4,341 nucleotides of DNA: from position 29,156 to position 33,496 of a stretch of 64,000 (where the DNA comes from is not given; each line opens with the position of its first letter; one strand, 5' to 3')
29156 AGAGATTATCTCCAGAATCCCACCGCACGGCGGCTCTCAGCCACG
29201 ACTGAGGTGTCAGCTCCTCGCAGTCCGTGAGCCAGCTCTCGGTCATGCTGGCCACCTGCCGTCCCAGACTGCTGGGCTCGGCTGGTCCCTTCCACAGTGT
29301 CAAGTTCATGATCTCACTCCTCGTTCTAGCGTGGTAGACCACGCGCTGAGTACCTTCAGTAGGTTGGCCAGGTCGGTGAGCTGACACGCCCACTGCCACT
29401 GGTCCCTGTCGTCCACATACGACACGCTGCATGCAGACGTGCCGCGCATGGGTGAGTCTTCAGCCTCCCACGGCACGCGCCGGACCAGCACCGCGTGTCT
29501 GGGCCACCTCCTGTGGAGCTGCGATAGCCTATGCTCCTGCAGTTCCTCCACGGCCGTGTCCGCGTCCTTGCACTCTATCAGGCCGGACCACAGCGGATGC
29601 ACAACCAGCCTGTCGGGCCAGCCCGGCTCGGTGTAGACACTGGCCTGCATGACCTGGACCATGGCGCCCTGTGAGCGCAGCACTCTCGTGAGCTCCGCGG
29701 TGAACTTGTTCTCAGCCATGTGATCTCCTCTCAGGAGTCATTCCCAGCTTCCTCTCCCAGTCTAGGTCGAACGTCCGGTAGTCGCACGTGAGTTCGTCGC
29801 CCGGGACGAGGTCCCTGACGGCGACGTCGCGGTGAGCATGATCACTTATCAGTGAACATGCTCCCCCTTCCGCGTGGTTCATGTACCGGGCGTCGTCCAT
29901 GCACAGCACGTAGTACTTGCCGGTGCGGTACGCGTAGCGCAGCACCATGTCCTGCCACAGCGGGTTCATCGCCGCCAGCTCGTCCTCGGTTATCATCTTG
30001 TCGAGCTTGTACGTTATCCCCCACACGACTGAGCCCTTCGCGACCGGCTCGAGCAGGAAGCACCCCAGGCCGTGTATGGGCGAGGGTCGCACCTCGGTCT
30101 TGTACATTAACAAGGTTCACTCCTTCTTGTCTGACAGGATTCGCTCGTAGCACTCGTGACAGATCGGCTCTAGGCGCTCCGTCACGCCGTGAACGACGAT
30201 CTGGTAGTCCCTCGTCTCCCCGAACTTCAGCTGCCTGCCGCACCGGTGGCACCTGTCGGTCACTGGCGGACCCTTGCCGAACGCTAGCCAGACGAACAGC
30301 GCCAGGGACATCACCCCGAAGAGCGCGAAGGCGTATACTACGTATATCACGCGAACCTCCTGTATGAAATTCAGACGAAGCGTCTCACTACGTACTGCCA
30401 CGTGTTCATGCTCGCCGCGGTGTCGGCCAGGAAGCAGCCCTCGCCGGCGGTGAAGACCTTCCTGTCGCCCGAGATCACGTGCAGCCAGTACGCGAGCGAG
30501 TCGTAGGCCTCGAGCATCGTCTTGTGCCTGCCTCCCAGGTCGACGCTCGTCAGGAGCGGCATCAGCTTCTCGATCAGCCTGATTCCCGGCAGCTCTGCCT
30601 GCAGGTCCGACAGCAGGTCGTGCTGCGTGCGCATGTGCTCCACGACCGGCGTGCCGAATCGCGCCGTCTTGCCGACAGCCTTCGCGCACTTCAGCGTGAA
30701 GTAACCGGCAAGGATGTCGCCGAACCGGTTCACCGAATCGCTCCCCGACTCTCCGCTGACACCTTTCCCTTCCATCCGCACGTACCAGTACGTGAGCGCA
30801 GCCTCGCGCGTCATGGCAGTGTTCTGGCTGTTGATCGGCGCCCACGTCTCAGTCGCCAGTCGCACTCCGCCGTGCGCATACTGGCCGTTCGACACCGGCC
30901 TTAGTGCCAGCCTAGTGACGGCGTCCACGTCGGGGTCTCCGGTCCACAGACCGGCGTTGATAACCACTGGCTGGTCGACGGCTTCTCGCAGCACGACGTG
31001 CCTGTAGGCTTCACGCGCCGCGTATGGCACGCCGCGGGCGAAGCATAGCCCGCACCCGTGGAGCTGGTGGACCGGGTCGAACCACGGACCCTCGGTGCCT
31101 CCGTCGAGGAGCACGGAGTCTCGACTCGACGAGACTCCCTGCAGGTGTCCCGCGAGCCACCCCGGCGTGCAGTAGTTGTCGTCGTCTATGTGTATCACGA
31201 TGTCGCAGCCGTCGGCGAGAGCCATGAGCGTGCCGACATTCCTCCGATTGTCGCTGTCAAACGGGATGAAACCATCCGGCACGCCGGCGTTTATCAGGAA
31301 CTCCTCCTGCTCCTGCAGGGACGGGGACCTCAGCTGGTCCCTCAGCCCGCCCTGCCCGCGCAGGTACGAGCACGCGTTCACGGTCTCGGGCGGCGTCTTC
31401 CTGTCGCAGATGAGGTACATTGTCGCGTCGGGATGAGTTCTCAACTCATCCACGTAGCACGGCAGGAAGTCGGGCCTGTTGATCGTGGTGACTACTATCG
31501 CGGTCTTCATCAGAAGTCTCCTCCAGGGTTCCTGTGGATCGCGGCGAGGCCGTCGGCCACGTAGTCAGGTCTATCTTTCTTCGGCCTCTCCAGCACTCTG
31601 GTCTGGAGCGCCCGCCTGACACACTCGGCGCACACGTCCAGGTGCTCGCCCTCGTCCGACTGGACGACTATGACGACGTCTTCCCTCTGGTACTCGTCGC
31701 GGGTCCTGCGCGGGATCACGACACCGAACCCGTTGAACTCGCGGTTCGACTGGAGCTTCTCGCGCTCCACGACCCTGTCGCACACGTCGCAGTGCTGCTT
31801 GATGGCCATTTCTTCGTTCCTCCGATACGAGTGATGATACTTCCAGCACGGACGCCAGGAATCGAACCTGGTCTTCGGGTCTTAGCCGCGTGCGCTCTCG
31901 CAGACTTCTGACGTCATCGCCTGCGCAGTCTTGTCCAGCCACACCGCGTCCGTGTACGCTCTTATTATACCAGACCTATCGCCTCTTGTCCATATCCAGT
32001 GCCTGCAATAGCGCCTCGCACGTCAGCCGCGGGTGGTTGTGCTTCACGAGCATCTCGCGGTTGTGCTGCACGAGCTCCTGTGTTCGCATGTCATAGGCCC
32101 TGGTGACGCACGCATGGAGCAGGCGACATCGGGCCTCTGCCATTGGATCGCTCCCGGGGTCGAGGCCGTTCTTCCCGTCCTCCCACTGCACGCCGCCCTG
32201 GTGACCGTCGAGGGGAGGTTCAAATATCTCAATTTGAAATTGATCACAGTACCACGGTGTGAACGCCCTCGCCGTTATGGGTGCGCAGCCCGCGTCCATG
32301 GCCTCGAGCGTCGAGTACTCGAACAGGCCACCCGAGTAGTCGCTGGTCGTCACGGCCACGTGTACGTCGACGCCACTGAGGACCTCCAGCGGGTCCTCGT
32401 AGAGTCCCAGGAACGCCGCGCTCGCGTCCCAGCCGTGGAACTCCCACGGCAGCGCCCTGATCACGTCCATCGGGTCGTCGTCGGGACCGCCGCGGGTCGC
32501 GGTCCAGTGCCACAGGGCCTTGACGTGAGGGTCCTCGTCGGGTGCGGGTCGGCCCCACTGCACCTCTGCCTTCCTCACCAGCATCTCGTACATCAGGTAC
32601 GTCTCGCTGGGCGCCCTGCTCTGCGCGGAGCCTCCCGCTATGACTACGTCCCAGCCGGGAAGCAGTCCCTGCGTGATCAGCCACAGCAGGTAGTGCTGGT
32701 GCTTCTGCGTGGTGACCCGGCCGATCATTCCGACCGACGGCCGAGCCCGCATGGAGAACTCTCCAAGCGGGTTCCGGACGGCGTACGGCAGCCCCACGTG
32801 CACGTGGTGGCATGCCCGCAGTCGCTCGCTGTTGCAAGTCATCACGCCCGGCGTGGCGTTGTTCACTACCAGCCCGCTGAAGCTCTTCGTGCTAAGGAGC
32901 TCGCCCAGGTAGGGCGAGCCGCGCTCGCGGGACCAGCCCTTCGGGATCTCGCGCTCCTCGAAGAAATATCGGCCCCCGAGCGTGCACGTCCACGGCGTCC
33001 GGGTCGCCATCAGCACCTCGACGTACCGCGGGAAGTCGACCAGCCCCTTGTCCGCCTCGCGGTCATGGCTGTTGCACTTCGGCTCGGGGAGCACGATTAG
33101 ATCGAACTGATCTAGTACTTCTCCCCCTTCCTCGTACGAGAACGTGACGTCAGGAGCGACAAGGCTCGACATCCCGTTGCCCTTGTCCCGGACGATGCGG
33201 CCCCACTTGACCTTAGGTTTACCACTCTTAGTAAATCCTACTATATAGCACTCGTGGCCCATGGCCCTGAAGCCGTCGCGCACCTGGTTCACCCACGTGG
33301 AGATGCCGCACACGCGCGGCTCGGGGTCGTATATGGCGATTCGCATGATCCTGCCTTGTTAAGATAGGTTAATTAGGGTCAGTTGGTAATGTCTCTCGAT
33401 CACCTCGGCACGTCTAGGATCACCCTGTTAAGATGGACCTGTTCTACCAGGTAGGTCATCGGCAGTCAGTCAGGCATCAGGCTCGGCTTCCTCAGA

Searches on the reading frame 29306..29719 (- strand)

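Call 44: search_protein_families(library=phrogs, proteins=[window:29306-29719:-], max_evalue=0.001)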
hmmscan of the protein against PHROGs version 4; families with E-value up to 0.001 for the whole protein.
window:29306-29719:- (137 aa): 1 family
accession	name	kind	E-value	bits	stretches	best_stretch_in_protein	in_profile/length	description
phrog_93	-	DNA, RNA and nucleotide metabolism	0.0004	20.2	1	1-71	352-421/613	endonuclease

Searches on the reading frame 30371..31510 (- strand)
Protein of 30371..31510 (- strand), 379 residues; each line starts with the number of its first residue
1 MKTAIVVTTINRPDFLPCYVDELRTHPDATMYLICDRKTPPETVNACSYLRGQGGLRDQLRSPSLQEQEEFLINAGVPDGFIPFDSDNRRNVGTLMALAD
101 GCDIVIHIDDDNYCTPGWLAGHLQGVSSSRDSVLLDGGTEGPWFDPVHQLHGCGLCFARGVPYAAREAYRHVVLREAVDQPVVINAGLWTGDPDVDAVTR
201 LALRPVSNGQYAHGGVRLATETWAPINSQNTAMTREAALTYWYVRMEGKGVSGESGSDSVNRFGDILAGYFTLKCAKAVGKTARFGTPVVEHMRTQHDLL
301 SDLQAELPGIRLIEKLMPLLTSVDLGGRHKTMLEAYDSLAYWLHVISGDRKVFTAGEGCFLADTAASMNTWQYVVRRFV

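Call 11: search_protein_families(library=pfam, proteins=[window:30371-31510:-], max_evalue=0.01)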
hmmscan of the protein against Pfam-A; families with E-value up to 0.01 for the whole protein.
window:30371-31510:- (379 aa): 1 family
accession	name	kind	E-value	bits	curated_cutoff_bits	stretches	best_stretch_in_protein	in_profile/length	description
PF03214.19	RGP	-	3.2e-10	40.1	23.8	1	153-371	138-333/342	Reversibly glycosylated polypeptide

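Call 44: search_protein_families(library=phrogs, proteins=[window:30371-31510:-], max_evalue=0.001)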
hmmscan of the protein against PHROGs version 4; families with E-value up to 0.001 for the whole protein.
window:30371-31510:- (379 aa): 0 families

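Call 86: search_protein_families(library=ncbifam, proteins=[window:30371-31510:-], max_evalue=0.01)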
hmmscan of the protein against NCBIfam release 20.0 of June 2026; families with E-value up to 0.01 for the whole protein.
window:30371-31510:- (379 aa): 0 families

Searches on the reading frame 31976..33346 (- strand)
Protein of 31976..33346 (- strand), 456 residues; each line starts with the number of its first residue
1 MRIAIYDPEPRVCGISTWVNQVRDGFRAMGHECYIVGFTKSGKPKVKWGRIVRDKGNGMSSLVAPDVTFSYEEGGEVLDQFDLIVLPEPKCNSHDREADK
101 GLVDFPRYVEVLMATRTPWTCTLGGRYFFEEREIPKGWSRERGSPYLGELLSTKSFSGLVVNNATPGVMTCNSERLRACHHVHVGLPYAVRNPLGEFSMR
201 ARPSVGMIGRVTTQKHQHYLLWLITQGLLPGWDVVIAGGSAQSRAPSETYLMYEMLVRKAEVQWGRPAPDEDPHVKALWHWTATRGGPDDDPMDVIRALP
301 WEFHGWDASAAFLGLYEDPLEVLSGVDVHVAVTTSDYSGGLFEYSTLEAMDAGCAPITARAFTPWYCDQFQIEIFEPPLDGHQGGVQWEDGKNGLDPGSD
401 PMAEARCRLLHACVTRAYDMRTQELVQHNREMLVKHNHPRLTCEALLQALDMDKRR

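Call 11: search_protein_families(library=pfam, proteins=[window:31976-33346:-], max_evalue=0.01)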
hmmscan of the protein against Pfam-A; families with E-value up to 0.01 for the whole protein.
window:31976-33346:- (456 aa): 1 family
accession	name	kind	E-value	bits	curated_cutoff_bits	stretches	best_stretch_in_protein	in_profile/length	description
PF13692.12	Glyco_trans_1_4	-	0.00049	20.8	27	0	302-360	54-107/142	Glycosyl transferases group 1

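Call 44: search_protein_families(library=phrogs, proteins=[window:31976-33346:-], max_evalue=0.001)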
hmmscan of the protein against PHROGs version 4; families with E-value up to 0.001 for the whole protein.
window:31976-33346:- (456 aa): 0 families

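Call 86: search_protein_families(library=ncbifam, proteins=[window:31976-33346:-], max_evalue=0.01)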
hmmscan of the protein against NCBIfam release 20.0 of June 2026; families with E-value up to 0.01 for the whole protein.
window:31976-33346:- (456 aa): 0 families
